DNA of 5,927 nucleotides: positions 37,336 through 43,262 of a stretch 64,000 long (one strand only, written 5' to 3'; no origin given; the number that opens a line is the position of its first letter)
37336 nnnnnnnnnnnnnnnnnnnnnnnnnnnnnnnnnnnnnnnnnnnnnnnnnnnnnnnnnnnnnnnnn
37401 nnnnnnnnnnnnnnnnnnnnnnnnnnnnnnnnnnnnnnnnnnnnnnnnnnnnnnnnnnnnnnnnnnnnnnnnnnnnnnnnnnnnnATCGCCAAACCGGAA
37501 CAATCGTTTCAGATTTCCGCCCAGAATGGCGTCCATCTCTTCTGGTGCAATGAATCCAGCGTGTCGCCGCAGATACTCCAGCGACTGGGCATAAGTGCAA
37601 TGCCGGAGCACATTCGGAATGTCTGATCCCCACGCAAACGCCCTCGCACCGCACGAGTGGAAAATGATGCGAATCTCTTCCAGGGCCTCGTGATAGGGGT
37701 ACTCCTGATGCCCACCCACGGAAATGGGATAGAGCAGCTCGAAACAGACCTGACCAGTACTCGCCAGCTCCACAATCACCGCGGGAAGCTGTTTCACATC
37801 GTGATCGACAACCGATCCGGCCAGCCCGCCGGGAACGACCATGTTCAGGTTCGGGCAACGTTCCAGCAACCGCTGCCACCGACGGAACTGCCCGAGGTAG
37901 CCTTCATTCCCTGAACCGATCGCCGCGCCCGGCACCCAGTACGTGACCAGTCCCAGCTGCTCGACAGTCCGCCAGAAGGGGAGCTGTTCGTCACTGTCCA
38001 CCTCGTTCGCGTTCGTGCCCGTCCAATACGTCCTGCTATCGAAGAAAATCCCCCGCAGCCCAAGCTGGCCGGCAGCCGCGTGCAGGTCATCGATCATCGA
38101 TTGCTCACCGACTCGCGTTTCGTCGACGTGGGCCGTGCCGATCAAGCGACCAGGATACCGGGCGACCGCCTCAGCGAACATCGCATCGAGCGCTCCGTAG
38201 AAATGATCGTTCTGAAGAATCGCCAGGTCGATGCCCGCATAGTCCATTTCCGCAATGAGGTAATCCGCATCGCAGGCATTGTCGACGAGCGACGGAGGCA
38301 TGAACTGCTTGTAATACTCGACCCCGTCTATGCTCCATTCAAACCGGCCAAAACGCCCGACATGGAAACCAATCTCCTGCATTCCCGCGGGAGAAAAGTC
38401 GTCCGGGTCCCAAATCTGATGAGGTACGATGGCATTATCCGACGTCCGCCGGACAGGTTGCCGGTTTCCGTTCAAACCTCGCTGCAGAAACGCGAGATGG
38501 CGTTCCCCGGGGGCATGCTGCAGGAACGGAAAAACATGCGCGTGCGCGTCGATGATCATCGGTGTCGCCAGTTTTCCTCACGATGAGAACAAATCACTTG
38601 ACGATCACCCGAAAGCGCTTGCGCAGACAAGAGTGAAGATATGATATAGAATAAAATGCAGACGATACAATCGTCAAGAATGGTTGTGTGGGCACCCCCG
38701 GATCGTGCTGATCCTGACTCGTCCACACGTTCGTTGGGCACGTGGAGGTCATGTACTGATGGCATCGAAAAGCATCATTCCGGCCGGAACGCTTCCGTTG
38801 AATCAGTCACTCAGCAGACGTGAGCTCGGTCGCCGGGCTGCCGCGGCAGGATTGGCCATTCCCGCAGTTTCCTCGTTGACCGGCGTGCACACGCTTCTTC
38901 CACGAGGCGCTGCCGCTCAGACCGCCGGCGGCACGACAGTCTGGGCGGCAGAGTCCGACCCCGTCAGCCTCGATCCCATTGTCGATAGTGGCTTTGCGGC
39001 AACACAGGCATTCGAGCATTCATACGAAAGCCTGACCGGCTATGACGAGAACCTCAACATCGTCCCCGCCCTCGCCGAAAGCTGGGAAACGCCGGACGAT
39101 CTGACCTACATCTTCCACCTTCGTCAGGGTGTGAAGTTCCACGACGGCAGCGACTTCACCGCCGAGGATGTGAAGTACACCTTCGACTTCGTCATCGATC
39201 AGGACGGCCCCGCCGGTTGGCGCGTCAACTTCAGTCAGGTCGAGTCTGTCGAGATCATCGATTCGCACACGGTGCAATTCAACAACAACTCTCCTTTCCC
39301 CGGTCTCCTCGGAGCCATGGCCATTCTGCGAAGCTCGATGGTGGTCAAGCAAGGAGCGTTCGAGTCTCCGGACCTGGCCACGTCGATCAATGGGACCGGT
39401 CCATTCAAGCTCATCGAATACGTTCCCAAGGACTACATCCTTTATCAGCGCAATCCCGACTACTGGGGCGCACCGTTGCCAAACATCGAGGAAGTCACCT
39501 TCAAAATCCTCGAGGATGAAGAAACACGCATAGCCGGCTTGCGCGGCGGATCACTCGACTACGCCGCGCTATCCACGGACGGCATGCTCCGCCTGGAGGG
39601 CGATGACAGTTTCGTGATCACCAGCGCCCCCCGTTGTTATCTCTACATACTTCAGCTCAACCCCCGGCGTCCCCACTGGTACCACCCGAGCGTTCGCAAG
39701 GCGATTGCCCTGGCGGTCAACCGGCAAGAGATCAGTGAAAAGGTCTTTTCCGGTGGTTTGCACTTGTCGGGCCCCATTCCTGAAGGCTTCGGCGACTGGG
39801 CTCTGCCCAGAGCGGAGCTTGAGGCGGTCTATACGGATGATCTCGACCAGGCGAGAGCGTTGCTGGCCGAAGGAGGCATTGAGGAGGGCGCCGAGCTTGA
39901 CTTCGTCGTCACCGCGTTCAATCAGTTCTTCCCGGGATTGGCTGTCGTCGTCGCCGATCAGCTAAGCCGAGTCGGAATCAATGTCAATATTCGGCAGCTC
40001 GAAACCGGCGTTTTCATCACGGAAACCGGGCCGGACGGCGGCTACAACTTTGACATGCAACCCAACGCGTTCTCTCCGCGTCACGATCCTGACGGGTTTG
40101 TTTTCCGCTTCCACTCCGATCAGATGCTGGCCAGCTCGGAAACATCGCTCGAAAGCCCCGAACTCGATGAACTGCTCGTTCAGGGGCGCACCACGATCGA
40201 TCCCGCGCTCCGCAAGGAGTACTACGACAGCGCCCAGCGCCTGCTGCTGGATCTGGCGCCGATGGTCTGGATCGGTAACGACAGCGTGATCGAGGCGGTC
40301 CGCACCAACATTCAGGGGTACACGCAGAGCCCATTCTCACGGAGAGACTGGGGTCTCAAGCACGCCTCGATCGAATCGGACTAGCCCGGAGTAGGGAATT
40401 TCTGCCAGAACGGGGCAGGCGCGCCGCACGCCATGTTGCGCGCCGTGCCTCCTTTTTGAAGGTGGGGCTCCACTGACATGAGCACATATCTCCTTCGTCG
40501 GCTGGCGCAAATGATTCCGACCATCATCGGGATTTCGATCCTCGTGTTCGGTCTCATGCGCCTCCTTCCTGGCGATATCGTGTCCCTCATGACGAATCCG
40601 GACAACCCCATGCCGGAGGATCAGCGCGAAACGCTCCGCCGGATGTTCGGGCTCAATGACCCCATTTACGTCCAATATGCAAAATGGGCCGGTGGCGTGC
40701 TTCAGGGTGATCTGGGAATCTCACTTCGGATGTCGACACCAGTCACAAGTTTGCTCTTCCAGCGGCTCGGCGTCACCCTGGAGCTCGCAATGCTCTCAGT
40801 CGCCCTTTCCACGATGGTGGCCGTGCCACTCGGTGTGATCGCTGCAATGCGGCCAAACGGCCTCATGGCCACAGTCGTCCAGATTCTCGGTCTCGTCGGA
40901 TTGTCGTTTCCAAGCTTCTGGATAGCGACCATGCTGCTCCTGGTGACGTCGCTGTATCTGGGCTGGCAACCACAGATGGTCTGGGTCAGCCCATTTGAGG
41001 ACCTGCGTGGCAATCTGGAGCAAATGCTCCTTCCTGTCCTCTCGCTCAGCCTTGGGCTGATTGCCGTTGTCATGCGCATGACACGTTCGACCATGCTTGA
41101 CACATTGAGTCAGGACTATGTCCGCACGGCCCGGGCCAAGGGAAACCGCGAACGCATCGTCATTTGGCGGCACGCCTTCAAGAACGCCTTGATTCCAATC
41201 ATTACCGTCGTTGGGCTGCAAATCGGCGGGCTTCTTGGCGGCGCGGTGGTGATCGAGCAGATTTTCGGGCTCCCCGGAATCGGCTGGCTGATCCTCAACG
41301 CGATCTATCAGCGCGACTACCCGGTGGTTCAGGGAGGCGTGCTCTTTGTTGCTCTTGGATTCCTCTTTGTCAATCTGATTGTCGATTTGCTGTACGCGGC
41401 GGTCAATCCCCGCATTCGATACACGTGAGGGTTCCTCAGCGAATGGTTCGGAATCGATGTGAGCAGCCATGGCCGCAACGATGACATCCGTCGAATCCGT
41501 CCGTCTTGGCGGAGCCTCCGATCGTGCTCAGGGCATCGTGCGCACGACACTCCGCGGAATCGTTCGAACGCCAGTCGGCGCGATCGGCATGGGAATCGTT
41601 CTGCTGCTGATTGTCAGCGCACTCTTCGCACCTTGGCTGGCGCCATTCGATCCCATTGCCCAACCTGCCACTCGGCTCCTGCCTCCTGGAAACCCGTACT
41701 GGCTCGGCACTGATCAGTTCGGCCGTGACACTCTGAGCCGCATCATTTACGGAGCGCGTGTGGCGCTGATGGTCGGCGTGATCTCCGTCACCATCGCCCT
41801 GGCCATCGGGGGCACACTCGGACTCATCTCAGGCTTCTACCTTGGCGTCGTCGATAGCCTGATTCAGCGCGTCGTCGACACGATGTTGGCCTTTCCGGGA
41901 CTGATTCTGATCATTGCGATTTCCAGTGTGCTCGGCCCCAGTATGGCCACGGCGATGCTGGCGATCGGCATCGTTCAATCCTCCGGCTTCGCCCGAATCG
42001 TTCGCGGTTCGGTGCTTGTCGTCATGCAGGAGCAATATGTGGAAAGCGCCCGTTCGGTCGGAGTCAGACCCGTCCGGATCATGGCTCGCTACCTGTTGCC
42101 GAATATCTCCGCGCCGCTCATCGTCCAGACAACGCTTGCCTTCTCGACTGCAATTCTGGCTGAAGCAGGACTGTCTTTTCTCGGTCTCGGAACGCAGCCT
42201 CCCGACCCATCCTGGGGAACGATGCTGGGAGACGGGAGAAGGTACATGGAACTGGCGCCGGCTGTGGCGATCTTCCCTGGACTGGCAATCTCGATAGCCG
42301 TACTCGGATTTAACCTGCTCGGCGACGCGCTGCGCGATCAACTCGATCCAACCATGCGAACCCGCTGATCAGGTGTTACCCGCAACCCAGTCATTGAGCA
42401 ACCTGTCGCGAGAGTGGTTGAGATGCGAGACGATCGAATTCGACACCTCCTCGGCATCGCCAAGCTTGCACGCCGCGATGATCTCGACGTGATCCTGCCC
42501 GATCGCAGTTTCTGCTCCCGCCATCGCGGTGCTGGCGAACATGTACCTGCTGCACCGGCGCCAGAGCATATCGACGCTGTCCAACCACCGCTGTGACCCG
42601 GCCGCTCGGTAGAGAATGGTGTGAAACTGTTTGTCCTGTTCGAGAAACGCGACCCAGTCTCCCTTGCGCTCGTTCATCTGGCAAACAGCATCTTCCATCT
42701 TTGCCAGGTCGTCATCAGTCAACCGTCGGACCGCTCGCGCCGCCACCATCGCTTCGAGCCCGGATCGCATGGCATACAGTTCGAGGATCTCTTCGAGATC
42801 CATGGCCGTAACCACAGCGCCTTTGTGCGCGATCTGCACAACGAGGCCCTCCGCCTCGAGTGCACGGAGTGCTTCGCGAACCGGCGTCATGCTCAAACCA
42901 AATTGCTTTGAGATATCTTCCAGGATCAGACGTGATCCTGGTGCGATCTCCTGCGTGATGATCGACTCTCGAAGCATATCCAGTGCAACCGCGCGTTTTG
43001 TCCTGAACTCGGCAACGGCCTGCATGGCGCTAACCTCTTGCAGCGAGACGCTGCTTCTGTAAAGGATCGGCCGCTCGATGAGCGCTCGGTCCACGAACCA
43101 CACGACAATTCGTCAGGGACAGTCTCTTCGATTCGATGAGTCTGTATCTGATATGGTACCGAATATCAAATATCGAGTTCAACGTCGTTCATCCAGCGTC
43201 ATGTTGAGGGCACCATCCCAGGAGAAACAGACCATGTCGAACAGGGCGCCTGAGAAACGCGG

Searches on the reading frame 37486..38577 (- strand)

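Call 35: search_protein_families(library=pfam, proteins=[window:37486-38577:-], max_evalue=0.00001)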
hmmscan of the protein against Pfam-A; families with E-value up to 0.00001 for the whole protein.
window:37486-38577:- (364 aa): 1 family
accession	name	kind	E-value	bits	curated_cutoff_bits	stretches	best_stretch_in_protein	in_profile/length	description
PF04909.20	Amidohydro_2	-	2.9e-14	53.9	26.4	1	9-362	1-289/289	Amidohydrolase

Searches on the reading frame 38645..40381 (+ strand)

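Call 35: search_protein_families(library=pfam, proteins=[window:38645-40381:+], max_evalue=0.00001)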
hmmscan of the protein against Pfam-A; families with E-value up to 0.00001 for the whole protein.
window:38645-40381:+ (579 aa): 1 family
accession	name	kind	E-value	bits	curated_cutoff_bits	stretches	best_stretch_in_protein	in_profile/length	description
PF00496.27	SBP_bac_5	-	9.6e-79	265.6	32.4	1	138-489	1-360/368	Bacterial extracellular solute-binding proteins, family 5 Middle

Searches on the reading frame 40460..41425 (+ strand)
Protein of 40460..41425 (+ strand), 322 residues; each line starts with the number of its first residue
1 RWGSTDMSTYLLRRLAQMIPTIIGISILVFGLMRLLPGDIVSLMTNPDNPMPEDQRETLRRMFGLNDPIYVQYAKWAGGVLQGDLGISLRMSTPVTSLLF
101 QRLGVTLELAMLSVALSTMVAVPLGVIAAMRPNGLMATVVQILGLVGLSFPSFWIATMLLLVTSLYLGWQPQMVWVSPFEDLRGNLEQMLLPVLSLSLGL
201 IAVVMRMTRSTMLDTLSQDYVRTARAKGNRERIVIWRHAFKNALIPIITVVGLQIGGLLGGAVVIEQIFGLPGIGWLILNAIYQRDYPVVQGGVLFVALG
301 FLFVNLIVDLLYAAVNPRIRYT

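Call 35: search_protein_families(library=pfam, proteins=[window:40460-41425:+], max_evalue=0.00001)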
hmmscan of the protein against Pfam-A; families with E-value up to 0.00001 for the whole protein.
window:40460-41425:+ (322 aa): 2 families
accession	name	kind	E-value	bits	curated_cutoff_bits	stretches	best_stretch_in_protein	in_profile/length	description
PF00528.27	BPD_transp_1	-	3e-41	141.6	26.4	1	121-320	1-183/184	Binding-protein-dependent transport system inner membrane component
PF19300.4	BPD_transp_1_N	-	6.9e-08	33.1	23.8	1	7-84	1-76/114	Binding-prot-dependent transport system membrane comp, N-term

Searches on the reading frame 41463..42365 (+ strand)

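Call 36: search_protein_families(library=pfam, proteins=[window:41463-42365:+], max_evalue=0.00001)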
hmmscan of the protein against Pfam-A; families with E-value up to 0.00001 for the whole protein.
window:41463-42365:+ (301 aa): 2 families
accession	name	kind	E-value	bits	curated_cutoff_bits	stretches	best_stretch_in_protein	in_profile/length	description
PF00528.27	BPD_transp_1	-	7.4e-29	101.2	26.4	1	116-299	1-183/184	Binding-protein-dependent transport system inner membrane component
PF12911.12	OppC_N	-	7.2e-08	32.6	23.9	1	31-75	8-53/53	N-terminal TM domain of oligopeptide transport permease C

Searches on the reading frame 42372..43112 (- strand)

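Call 36: search_protein_families(library=pfam, proteins=[window:42372-43112:-], max_evalue=0.00001)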
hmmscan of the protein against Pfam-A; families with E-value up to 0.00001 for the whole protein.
window:42372-43112:- (247 aa): 2 families
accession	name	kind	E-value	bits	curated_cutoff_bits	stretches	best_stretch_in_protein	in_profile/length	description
PF07729.17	FCD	-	4.9e-27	95.3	24.3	1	111-232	1-124/125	FCD domain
PF00392.27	GntR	-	7.6e-14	51.6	27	1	45-101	7-64/64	Bacterial regulatory proteins, gntR family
